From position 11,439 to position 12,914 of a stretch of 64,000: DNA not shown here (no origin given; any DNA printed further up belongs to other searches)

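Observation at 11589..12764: Ribosomal-S1-like multi-OB protein placed first in a prgI-virB4 operon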

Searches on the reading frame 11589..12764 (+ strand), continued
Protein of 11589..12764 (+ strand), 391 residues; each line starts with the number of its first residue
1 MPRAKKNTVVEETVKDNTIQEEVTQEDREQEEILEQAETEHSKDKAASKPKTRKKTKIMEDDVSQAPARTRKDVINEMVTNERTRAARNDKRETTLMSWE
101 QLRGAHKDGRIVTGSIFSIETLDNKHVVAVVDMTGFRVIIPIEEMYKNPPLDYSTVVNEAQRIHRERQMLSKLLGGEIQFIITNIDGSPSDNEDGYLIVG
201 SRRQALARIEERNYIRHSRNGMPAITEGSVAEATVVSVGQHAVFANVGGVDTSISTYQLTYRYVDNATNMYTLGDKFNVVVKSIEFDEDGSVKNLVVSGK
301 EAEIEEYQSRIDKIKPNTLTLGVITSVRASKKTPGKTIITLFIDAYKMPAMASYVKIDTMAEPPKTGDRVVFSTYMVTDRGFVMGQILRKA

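Call 28: list_cluster_members(proteins=[P0002, P0012, P0014, P0016, P0017, P0022, P0024, P0043, P0045, P0075])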
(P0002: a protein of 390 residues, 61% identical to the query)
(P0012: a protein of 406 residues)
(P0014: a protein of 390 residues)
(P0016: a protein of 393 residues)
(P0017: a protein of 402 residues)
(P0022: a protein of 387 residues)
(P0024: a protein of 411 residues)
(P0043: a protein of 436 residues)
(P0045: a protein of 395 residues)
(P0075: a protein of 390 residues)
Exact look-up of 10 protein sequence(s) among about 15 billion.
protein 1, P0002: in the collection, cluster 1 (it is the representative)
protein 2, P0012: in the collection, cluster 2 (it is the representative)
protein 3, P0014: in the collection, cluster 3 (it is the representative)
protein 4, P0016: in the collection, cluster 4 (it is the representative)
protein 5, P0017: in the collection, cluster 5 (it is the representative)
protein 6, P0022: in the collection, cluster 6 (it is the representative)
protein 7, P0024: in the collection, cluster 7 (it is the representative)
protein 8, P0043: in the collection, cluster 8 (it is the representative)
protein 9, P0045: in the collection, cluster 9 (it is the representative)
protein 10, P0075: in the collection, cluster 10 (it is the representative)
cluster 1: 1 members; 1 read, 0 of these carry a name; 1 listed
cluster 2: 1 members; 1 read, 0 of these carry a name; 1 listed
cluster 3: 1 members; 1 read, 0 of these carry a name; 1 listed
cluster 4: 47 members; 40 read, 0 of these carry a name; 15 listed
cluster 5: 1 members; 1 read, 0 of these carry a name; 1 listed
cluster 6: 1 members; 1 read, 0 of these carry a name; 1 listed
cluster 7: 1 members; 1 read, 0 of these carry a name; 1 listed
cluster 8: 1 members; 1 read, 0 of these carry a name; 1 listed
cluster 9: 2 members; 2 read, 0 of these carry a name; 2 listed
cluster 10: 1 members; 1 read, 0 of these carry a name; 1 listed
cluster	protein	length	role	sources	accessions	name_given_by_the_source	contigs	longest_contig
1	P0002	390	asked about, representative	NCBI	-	-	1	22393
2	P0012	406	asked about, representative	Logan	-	-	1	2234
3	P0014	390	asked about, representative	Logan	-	-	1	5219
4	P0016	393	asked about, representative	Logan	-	-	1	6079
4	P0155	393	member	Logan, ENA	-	-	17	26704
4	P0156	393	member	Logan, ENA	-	-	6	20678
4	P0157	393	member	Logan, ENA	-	-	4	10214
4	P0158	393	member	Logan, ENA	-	-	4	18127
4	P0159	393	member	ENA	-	-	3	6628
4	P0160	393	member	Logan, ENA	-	-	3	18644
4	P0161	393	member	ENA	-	-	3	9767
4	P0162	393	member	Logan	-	-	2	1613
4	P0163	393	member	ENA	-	-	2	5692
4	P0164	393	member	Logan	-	-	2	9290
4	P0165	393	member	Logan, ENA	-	-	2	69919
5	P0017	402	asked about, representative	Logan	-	-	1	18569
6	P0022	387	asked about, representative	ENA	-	-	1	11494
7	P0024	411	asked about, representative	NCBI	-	-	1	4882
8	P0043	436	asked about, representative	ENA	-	-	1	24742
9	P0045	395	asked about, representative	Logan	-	-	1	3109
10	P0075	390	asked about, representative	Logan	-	-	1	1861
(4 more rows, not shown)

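Call 30: search_dna_similar(query=window:11589-12764:+, collection=plasmids, mode=protein, max_evalue=0.001, max_rows=30)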
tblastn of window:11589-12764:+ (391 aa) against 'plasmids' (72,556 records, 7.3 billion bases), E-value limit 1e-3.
Records with a match: 4; places in all: 4; records where one place covers at least 80% of the query: 0.
Best place of each record, by identity: <60% 4.
By first word of the organism name: Clostridium 2; Subdoligranulum 1; Vescimonas 1.
By predicted mobility (MOB-suite, as given by PLSDB): non-mobilizable 4.
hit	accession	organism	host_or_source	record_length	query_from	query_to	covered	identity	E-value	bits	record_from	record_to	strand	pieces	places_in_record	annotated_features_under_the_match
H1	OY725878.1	Subdoligranulum variabile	-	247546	99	284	48%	34.8%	2e-23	109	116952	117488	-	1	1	record has no annotation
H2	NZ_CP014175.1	Clostridium argentinense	Microbial isolate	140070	98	337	61%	25.3%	6e-7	59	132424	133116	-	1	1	S1 RNA-binding domain-containing protein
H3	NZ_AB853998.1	Clostridium argentinense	-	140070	98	337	61%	25.3%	6e-7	59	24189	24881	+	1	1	S1 RNA-binding domain-containing protein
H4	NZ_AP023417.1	Vescimonas fastidiosa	Homo sapiens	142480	99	287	48%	31.1%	1e-21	104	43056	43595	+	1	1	S1 RNA-binding domain-containing protein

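Call 32: get_annotated_region(hit=H4, flank=15000)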
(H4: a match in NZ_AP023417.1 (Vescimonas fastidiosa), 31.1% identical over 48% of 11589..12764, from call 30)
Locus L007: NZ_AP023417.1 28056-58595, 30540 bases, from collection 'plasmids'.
description: Vescimonas fastidiosa strain MM35 plasmid pMM35_02
organism: Vescimonas fastidiosa (NCBI taxid 2714353)
taxonomy: Bacteria; Bacillota; Clostridia; Eubacteriales; Oscillospiraceae; Vescimonas; Vescimonas fastidiosa
host: -; source: Homo sapiens; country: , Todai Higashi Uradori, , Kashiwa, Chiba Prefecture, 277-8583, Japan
typing (MOB-suite, as given by PLSDB): non-mobilizable
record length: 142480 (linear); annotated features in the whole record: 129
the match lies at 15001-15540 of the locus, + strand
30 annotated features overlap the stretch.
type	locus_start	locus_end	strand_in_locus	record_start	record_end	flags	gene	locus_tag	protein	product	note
CDS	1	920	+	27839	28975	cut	-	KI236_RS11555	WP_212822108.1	helix-turn-helix domain-containing protein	-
CDS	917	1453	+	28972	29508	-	-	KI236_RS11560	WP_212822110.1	hypothetical protein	-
CDS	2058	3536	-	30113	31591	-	-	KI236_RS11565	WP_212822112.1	hypothetical protein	-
CDS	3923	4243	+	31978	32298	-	-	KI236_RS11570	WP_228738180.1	fimbrial protein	-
CDS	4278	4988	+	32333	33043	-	-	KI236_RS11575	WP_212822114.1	hypothetical protein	-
CDS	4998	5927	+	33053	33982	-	-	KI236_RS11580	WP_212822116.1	hypothetical protein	-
CDS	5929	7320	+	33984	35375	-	-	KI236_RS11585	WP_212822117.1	C39 family peptidase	-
CDS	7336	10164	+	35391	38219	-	-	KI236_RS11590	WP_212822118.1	PrgI family protein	-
CDS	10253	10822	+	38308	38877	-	-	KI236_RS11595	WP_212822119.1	DUF5697 family protein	-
CDS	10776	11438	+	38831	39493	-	-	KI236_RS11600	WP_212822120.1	DUF6100 family protein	-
CDS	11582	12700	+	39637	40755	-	-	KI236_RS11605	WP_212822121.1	hypothetical protein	-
CDS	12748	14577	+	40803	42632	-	-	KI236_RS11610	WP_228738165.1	VirD4-like conjugal transfer protein, CD1115 family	-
CDS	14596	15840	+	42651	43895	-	-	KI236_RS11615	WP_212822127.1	S1 RNA-binding domain-containing protein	-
CDS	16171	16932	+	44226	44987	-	-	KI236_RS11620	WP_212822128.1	hypothetical protein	-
CDS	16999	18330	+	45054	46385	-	-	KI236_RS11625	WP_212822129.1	SpaA isopeptide-forming pilin-related protein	-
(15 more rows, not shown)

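Call 34: find_related_loci(query=window:11589-12764:+, collection=genome_contigs, flank=10000)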
Query window:11589-12764:+ (391 aa) in genome_contigs; peptide patterns used: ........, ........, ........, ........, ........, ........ (x = any residue, [..] = any of these).
64 stretches matched a pattern; 1 encode a relative of the query (tblastn E <= 1e-3); 1 distinct loci.
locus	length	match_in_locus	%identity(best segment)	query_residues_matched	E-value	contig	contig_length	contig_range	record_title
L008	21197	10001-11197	92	1-391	0e+0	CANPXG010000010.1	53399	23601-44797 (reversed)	MAG: uncultured Clostridia bacterium isolate Lapin-003-2__bin74 genome assembly, contig: Lapin-003-2__NODE_573_length_53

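Call 35: find_homologous_proteins(query=A2, max_evalue=1e-20)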
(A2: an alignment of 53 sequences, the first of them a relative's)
Query A2 (53 sequences) (391 aa, profile of the alignment): 35 proteins with E <= 1e-20 among 8000 candidates.
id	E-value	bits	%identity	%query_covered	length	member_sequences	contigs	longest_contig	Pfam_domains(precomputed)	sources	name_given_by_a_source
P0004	3.0e-129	450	27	67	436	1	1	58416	PF00575.30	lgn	-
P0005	7.5e-129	448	29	59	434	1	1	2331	PF00575.30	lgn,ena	-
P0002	1.9e-115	404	61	82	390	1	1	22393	PF00575.30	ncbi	-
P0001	8.4e-113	395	100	100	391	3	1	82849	PF00575.30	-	-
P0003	2.9e-107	377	33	85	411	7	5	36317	PF00575.30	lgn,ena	-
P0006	2.6e-106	374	26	79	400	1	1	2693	PF00575.30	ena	-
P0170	5.9e-106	373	28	59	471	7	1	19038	PF00575.30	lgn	-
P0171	1.8e-100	355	30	46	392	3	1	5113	PF00575.30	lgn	-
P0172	3.7e-100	354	30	46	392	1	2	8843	PF00575.30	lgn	-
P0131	9.2e-99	349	29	46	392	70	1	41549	PF00575.30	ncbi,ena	-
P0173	2.4e-98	348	30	46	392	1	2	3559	PF00575.30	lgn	-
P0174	4.5e-98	347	30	46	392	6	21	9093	PF00575.30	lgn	-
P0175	3.0e-97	344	31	46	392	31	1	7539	PF00575.30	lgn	-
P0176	3.6e-97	344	30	46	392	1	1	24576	PF00575.30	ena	-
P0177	1.4e-96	342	28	32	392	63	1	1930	PF00575.30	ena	-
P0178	2.4e-96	341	28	32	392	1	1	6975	PF00575.30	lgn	-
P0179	1.3e-95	339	28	46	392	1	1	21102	PF00575.30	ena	-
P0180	7.1e-95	336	28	32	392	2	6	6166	PF00575.30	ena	-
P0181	2.8e-94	334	28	46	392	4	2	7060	PF00575.30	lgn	-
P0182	3.6e-94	334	27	46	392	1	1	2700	PF00575.30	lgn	-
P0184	2.4e-30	124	39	7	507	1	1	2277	PF24682.2,PF00575.30,PF23459.2,PF21710.4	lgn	-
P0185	8.2e-30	122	39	7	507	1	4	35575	PF24682.2,PF00575.30,PF23459.2,PF21710.4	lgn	-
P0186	5.1e-29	120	22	65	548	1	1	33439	PF03074.23,PF00575.30,PF23459.2,PF21710.4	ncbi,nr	ncbi:MAG: 30S ribosomal protein S1 [Gammaproteobacteria bacterium]|nr:30S ribosomal protein S1 [Gamm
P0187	1.0e-28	118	39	7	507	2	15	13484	PF00575.30,PF23459.2,PF21710.4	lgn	-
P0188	1.0e-28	118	39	7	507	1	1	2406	PF00575.30,PF23459.2,PF21710.4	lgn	-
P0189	1.6e-27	115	39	7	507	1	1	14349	PF00575.30,PF23459.2,PF21710.4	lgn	-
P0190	8.4e-27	112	21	49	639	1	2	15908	PF00575.30,PF23459.2,PF13509.13,PF21710.4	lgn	-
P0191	8.8e-27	112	21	49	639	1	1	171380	PF00575.30,PF23459.2,PF13509.13,PF21710.4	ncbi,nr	ncbi:MAG: 30S ribosomal protein S1 [Chitinophagales bacterium]|nr:30S ribosomal protein S1 [Chitinop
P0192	1.2e-26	112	29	17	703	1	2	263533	PF00575.30,PF23459.2,PF21710.4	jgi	jgi:small subunit ribosomal protein S1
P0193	2.6e-26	111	25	13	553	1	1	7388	PF17092.12,PF00575.30,PF23459.2,PF24685.2,PF21710.4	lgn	-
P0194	2.2e-24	104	22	49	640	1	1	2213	PF00575.30,PF23459.2,PF13509.13,PF21710.4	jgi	jgi:small subunit ribosomal protein S1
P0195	1.1e-22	99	34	17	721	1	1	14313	PF00575.30,PF23459.2,PF21710.4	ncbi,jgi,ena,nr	ncbi:MAG: 30S ribosomal protein S1 [Paludibacter sp.]|nr:30S ribosomal protein S1 [Paludibacter sp.]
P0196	8.5e-22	96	30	16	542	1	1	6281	PF24682.2,PF00575.30,PF23459.2,PF13509.13,PF21710.4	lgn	-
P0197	1.8e-21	95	20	49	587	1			PF17092.12,PF00575.30,PF23459.2,PF13509.13,PF21710.4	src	-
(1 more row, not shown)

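Call 36: find_encoding_contigs(protein=P0131, flank=10000, max_places=3)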
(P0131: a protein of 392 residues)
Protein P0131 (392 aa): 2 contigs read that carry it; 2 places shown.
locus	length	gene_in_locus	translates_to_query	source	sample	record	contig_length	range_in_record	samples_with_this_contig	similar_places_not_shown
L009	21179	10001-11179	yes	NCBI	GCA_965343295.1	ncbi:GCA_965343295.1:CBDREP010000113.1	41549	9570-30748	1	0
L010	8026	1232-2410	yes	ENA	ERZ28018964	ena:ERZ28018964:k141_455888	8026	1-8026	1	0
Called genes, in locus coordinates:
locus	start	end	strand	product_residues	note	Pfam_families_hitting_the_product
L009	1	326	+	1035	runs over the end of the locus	-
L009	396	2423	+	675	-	PF00877:NLPC_P60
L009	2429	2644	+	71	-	-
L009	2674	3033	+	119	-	-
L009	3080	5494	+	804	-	PF26593:TraC-like, PF12846:AAA_10 (faint), PF19044:P-loop_TraG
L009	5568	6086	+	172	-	PF18954:DUF5697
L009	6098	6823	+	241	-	PF19595:DUF6100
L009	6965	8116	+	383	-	-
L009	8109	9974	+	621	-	PF02534:T4SS-DNA_transf, PF10412:TrwB_AAD_bind, PF12696:TraG-D_C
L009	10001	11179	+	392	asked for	PF00575:S1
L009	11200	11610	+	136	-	-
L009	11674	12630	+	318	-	-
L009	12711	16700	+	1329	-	PF24547:DUF7601 (faint), PF17802:SpaA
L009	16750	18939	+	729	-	PF17802:SpaA (faint), PF16555:GramPos_pilinD1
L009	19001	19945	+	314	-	PF04203:Sortase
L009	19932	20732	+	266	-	PF04203:Sortase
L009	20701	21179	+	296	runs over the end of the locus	PF20434:BD-FAE, PF07859:Abhydrolase_3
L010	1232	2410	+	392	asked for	PF00575:S1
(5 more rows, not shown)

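Call 37: find_encoding_contigs(protein=P0170, flank=10000, max_places=2)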
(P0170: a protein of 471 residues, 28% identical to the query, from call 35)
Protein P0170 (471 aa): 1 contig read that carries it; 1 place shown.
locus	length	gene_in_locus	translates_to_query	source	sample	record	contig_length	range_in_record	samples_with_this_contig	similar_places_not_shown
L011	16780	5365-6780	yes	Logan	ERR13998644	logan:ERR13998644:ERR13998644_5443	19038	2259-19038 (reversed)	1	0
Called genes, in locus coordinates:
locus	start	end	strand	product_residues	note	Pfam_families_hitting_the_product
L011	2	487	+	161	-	?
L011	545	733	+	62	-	-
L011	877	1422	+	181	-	PF18954:DUF5697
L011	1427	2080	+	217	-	PF19595:DUF6100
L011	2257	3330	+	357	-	-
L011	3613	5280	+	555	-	PF02534:T4SS-DNA_transf, PF10412:TrwB_AAD_bind, PF12696:TraG-D_C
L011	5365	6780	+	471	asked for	PF00575:S1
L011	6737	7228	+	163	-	-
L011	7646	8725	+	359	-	-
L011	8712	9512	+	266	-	PF04203:Sortase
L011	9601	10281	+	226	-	PF00188:CAP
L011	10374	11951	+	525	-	-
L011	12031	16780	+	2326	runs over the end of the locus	PF17802:SpaA, PF10670:DUF4198 (faint), PF11974:bMG3 (faint), PF13715:CarbopepD_reg_2 (faint), PF17802:SpaA, PF17802:SpaA, PF13620:CarboxypepD_reg (weak), PF17802:SpaA, +3 more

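Call 38: find_encoding_contigs(protein=P0017, flank=10000, max_places=2)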
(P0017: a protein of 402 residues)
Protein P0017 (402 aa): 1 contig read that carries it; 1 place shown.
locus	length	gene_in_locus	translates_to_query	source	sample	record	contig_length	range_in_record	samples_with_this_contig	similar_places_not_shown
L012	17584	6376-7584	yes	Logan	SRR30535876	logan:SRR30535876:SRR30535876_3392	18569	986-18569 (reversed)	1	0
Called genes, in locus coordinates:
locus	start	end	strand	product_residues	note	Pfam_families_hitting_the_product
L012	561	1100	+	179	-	-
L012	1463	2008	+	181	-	PF04542:Sigma70_r2 (weak)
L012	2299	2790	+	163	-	-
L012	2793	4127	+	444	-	-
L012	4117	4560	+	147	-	-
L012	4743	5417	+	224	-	-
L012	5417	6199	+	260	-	-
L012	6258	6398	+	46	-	-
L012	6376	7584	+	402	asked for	-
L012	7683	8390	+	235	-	-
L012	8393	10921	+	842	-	PF26593:TraC-like (weak), PF12846:AAA_10 (weak), PF19044:P-loop_TraG (weak), PF10412:TrwB_AAD_bind (faint), PF19044:P-loop_TraG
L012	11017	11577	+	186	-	PF18954:DUF5697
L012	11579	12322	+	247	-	PF19595:DUF6100 (weak)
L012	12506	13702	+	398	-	-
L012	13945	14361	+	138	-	-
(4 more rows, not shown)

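Call 45: search_solved_structures(query=A2, max_evalue=0.01, show_alignments=2)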
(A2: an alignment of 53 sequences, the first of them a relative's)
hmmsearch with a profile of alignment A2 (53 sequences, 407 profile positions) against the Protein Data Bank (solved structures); distinct sequences matched with E-value up to 0.01: 31.
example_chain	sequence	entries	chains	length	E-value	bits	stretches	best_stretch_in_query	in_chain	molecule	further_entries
6bu8_Z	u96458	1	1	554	2.8e-32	115.3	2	197-395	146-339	30S ribosomal protein S1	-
6h4n_y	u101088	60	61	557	3.1e-32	115.2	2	197-395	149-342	30S ribosomal protein S1 | Small ribosomal subunit protein bS1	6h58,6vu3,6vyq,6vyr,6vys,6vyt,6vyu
7qgh_t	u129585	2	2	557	5.5e-32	114.3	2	197-395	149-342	30S ribosomal protein S1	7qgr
9qqq_V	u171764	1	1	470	7.5e-28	100.7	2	197-364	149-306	Small ribosomal subunit protein bS1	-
9zcd_A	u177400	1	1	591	8.8e-26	93.9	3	242-362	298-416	30S ribosomal protein S1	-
6rxy_Cz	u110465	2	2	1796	2.9e-23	85.6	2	239-395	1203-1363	Rrp5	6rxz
8wi7_b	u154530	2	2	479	6.7e-23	84.4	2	196-396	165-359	30S ribosomal protein bS1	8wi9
6vz3_H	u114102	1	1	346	2.2e-19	72.9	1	197-395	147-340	30S ribosomal protein S1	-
7a05_A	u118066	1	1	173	4.7e-18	68.5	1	241-395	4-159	30S ribosomal protein S1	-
4q7j_D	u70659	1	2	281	6e-10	41.8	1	197-323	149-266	30S ribosomal protein S1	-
2k4k_A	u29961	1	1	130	9e-09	37.9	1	272-330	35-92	General stress protein 13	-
6qh2_A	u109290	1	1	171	7.8e-08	34.8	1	240-322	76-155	Polyribonucleotide nucleotidyltransferase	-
1sro_A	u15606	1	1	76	1.8e-07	33.6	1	242-312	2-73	PNPASE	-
5c9s_B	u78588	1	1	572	2.9e-07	32.9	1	241-394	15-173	rRNA biogenesis protein RRP5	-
3cdi_A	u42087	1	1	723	8.8e-07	31.3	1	241-322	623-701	Polynucleotide phosphorylase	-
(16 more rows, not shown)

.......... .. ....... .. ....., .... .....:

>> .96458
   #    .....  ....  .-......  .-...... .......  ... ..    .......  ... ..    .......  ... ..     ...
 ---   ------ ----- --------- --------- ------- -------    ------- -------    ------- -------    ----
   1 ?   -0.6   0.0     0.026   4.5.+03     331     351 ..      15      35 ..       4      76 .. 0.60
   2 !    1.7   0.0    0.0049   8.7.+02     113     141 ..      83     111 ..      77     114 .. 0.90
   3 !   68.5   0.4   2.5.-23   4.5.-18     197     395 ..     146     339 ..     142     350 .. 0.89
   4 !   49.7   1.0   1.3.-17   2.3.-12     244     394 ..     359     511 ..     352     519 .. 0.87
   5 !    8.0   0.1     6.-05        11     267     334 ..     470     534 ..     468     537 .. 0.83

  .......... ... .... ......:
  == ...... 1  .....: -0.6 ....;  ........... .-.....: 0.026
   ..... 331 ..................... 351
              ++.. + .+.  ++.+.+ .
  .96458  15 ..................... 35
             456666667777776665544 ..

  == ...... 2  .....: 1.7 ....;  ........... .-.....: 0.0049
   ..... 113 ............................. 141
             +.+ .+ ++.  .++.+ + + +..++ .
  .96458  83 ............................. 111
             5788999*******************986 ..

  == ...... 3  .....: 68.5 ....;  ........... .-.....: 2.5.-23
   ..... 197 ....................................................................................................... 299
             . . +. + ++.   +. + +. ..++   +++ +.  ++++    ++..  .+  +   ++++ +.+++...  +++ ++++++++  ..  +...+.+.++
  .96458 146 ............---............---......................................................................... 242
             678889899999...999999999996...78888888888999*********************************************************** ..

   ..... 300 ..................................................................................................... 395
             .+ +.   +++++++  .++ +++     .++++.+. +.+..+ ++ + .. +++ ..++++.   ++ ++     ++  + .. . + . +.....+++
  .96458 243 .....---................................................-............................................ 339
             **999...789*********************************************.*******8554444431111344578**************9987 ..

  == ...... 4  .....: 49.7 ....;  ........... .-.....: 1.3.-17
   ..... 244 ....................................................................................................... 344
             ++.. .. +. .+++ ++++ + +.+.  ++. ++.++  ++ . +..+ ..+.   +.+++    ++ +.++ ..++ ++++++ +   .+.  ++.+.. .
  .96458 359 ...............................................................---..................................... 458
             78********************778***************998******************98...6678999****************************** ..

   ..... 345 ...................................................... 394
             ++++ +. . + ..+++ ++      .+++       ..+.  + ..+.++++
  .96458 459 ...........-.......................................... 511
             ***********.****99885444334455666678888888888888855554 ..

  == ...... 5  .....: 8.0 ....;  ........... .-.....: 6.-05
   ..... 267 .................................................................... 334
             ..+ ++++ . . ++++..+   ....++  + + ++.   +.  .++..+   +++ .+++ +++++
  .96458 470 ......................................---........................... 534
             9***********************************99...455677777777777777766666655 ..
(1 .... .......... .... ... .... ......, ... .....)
